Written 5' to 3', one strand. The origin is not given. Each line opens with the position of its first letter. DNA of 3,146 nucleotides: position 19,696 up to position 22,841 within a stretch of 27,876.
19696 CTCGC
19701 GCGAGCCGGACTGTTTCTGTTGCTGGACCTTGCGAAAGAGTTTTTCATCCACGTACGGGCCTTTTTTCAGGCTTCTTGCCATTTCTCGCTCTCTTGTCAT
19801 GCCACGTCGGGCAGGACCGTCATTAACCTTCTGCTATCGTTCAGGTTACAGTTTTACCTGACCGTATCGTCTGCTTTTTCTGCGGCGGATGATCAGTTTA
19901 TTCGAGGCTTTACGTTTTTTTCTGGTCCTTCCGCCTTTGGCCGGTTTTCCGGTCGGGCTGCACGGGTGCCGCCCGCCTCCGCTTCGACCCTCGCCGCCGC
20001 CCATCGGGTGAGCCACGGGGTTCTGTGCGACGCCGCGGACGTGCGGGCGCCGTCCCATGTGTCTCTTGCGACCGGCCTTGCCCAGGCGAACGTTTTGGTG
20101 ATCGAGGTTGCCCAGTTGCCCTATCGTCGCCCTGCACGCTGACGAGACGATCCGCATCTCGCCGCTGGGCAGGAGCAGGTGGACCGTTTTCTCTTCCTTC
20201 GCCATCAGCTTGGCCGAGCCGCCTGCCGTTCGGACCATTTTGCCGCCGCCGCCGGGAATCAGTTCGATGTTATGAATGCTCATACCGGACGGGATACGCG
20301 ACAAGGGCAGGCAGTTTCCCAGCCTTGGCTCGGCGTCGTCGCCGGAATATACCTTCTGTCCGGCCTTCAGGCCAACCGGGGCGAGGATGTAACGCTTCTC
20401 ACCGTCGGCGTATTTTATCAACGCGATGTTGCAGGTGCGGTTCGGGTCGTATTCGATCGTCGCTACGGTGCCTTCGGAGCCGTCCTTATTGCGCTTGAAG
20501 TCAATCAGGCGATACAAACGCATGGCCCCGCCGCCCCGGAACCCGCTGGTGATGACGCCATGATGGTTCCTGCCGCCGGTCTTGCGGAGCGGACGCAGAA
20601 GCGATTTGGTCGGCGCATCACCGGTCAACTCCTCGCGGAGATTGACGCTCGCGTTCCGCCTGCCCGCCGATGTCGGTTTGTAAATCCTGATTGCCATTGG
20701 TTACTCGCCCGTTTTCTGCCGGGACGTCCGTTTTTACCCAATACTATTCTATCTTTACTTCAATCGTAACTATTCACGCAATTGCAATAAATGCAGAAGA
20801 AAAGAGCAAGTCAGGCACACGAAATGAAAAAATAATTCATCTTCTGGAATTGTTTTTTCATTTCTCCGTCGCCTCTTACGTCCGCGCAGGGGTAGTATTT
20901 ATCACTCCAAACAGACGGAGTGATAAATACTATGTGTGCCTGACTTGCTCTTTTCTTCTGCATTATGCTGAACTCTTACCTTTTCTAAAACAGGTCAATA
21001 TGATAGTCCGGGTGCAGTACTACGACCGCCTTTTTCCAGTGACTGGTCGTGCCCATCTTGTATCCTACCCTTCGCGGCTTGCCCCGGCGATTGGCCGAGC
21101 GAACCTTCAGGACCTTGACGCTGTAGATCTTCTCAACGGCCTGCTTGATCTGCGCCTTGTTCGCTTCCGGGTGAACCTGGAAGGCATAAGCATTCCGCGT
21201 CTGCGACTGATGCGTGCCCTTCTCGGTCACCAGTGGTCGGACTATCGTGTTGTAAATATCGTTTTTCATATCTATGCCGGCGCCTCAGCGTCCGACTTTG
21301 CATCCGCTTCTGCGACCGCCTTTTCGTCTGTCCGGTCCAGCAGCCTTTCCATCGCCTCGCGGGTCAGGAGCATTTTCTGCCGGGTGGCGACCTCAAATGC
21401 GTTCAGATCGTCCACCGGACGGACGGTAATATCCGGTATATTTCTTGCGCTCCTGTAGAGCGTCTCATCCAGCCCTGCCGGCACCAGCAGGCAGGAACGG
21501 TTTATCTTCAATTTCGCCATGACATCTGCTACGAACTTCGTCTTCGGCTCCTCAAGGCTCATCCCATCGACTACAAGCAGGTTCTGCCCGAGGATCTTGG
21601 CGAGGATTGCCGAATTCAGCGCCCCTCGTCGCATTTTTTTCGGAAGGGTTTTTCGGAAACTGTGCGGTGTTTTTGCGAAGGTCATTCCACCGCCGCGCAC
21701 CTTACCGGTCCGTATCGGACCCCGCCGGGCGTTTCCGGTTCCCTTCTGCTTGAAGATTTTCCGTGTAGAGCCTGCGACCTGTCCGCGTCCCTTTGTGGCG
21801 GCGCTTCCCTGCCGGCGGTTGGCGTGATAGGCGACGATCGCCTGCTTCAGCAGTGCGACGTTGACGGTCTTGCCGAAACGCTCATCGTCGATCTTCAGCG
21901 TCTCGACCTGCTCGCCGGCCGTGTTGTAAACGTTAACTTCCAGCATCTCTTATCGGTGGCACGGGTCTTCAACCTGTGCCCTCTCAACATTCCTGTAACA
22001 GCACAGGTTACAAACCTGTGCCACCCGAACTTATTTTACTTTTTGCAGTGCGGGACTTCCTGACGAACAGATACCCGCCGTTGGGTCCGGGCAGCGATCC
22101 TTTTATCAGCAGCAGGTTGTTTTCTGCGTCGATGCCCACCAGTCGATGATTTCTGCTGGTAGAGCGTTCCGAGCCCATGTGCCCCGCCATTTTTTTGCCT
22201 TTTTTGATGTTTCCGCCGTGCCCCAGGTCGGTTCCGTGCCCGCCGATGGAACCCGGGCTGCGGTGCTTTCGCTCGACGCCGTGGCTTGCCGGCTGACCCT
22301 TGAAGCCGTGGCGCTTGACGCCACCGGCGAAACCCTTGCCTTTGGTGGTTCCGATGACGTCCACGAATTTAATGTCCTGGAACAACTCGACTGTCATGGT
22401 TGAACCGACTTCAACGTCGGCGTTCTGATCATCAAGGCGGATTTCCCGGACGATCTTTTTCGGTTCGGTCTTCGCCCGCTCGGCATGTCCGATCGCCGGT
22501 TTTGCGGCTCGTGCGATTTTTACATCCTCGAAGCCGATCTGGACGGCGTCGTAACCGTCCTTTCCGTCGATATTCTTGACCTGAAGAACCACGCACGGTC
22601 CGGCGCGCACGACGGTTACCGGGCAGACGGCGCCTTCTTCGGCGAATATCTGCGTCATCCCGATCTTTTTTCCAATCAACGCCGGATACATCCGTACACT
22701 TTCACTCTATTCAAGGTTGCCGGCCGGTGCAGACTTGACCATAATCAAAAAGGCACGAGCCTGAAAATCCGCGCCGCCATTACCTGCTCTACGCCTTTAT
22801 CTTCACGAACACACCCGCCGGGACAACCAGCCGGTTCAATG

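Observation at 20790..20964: Highly structured 175-bp element with perfect 31-bp TIRs inside the S10 operon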

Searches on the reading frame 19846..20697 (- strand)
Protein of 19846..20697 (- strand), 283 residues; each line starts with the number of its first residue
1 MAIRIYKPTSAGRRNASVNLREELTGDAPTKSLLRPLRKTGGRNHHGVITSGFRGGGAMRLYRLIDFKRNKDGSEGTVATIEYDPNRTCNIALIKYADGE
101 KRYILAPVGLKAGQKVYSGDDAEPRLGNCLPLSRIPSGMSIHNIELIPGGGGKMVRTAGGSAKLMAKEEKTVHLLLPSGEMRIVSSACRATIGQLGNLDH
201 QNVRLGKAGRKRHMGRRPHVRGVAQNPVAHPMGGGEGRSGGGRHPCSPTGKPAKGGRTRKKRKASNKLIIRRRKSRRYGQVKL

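Call 4: search_protein_families(library=pfam, proteins=[window:19846-20697:-])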
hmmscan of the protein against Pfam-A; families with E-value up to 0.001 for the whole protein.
window:19846-20697:- (283 aa): 2 families
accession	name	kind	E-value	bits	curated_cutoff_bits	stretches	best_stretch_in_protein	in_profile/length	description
PF03947.24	Ribosomal_L2_C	-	1.1e-50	171.3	33.7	1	126-250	2-126/126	Ribosomal Proteins L2, C-terminal domain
PF00181.30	Ribosomal_L2_N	-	1.8e-32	111.6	23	1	42-118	1-77/77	Ribosomal Proteins L2, RNA binding N-terminal domain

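Call 51: find_related_loci(query=window:19846-20697:-, collection=genome_contigs, flank=600)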
Query window:19846-20697:- (283 aa) in genome_contigs; peptide patterns used: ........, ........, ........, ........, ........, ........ (x = any residue, [..] = any of these).
600 stretches matched a pattern (row limit reached: there are more); 587 encode a relative of the query (tblastn E <= 1e-3); the best 80 are kept; 80 distinct loci.
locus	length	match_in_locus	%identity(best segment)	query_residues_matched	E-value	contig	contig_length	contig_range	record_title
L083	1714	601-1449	70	1-283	1e-126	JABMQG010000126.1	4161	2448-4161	MAG: Planctomycetota bacterium isolate bin.536 k141_1519154, whole genome shotgun sequence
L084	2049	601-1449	67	1-283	1e-122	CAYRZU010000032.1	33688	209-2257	MAG TPA_asm: uncultured Planctomycetaceae bacterium isolate SRP077602_co10_286 genome assembly, contig: NODE_3994_length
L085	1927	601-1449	65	1-283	5e-118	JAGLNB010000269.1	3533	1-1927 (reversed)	MAG: Planctomycetota bacterium isolate RS_6_16 ROV157_6.bin.16.fa_269, whole genome shotgun sequence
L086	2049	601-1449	66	1-283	3e-116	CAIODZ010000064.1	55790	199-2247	MAG: uncultured Phycisphaerales bacterium isolate A3_bin-117 genome assembly, contig: bin-117:64/70, whole genome shotgu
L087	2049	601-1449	65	1-283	1e-113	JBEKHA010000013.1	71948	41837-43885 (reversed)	MAG: Sedimentisphaerales bacterium isolate SPRUCE 266 SPRUCE_266_13, whole genome shotgun sequence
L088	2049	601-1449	64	1-283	2e-112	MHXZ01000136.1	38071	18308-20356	MAG: Planctomycetes bacterium GWF2_41_51 gwf2_scaffold_9575, whole genome shotgun sequence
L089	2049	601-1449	66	1-283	7e-111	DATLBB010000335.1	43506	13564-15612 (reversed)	MAG TPA_asm: Sedimentisphaerales bacterium isolate SMAG_U14287 k141_3777334, whole genome shotgun sequence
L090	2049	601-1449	64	1-281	7e-111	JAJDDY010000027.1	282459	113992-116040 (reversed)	MAG: Phycisphaerae bacterium isolate OFTM250 OFTM250_26, whole genome shotgun sequence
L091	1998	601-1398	67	1-265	1e-110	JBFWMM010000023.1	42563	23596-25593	MAG: Phycisphaerae bacterium isolate CA_2019_NHSR_9 NODE_2177_length_42563_cov_100.433924_NHSR, whole genome shotgun seq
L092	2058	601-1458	64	1-283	4e-109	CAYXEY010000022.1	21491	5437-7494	MAG TPA_asm: uncultured Planctomycetaceae bacterium isolate binchicken_co245_183 genome assembly, contig: NODE_2414_leng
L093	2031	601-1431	64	1-276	3e-109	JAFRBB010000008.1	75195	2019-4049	MAG: Eubacteriaceae bacterium isolate RGIG2333 Goat_Ileum-1__c19565, whole genome shotgun sequence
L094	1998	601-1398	66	1-265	1e-107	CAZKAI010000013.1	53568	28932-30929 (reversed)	MAG TPA_asm: uncultured Pirellulales bacterium isolate binchicken_co117_24 genome assembly, contig: NODE_1127_length_535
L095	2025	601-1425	61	1-276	3e-107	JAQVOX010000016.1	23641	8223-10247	MAG: Desulfotomaculaceae bacterium isolate STF1_190 NODE_4998_length_23641_cov_3.980692_Sandtown_F1, whole genome shotgu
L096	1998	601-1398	65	1-265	1e-106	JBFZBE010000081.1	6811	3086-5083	MAG: Phycisphaerae bacterium isolate PPR_0486 k121_4705288, whole genome shotgun sequence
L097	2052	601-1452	63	1-283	2e-106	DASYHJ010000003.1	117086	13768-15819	MAG TPA_asm: Pirellulaceae bacterium isolate SMAG_U4237 k141_27444, whole genome shotgun sequence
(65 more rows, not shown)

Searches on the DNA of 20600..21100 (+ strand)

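Call 14: search_rna_families(source=window, start=20600, end=21100, threshold=evalue, max_evalue=1)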
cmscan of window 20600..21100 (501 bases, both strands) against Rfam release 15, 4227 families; matches with E-value up to 1: 2.
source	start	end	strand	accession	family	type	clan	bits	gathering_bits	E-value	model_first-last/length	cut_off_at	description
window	20791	20965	+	RF04130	MIR7996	Gene; miRNA;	-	24.7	119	0.034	1-190/190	no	MIR7996 microRNA precursor family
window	20766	20998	+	RF03926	MIR1435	Gene; miRNA;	-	24.1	94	0.28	1-186/186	no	MIR1435 microRNA precursor family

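Call 60: search_dna_similar(query=window:20766-20979:+, collection=plasmids, mode=distant, max_evalue=0.01, max_rows=10)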
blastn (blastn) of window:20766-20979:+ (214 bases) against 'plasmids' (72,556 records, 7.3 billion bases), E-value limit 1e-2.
No match.

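Call 61: search_dna_similar(query=window:20766-20979:+, collection=phages, mode=distant, max_evalue=0.01, max_rows=10)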
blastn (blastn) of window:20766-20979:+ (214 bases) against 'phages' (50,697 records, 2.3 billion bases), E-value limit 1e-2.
No match.

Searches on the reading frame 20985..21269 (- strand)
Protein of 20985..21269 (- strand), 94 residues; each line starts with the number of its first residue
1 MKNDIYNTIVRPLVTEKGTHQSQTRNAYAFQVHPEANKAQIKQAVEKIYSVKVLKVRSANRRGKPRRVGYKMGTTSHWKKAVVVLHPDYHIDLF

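Call 4: search_protein_families(library=pfam, proteins=[window:20985-21269:-])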
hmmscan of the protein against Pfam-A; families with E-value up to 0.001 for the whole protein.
window:20985-21269:- (94 aa): 1 family
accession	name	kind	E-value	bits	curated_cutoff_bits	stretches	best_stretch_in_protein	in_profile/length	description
PF00276.25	Ribosomal_L23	-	1.3e-30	106.1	30.8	1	8-92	2-85/86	Ribosomal protein L23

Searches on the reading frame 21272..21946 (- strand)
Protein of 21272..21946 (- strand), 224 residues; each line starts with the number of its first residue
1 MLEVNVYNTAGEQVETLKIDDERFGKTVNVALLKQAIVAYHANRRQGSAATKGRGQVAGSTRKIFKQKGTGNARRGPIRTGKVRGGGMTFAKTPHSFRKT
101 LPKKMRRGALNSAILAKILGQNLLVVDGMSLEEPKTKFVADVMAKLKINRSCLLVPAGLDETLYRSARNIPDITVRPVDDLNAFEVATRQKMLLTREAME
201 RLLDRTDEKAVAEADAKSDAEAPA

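Call 4: search_protein_families(library=pfam, proteins=[window:21272-21946:-])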
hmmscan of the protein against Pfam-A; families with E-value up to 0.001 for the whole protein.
window:21272-21946:- (224 aa): 1 family
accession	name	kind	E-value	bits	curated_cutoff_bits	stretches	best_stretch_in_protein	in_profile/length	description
PF00573.27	Ribosomal_L4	-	2.4e-54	184.3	25.8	1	18-202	2-187/190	Ribosomal protein L4/L1 family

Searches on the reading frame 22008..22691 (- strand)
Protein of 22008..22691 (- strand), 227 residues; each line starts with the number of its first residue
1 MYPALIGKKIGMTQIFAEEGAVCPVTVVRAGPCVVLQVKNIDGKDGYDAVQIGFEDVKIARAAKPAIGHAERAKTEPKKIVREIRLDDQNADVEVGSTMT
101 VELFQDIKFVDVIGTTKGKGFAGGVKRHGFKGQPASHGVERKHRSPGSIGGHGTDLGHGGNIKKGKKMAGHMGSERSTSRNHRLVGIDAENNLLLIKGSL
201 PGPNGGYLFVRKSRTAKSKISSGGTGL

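Call 4: search_protein_families(library=pfam, proteins=[window:22008-22691:-])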
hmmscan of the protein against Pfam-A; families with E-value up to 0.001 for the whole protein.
window:22008-22691:- (227 aa): 1 family
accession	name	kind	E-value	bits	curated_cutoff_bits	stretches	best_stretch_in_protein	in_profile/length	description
PF00297.29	Ribosomal_L3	-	1.5e-15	57.5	22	1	100-189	208-290/369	Ribosomal protein L3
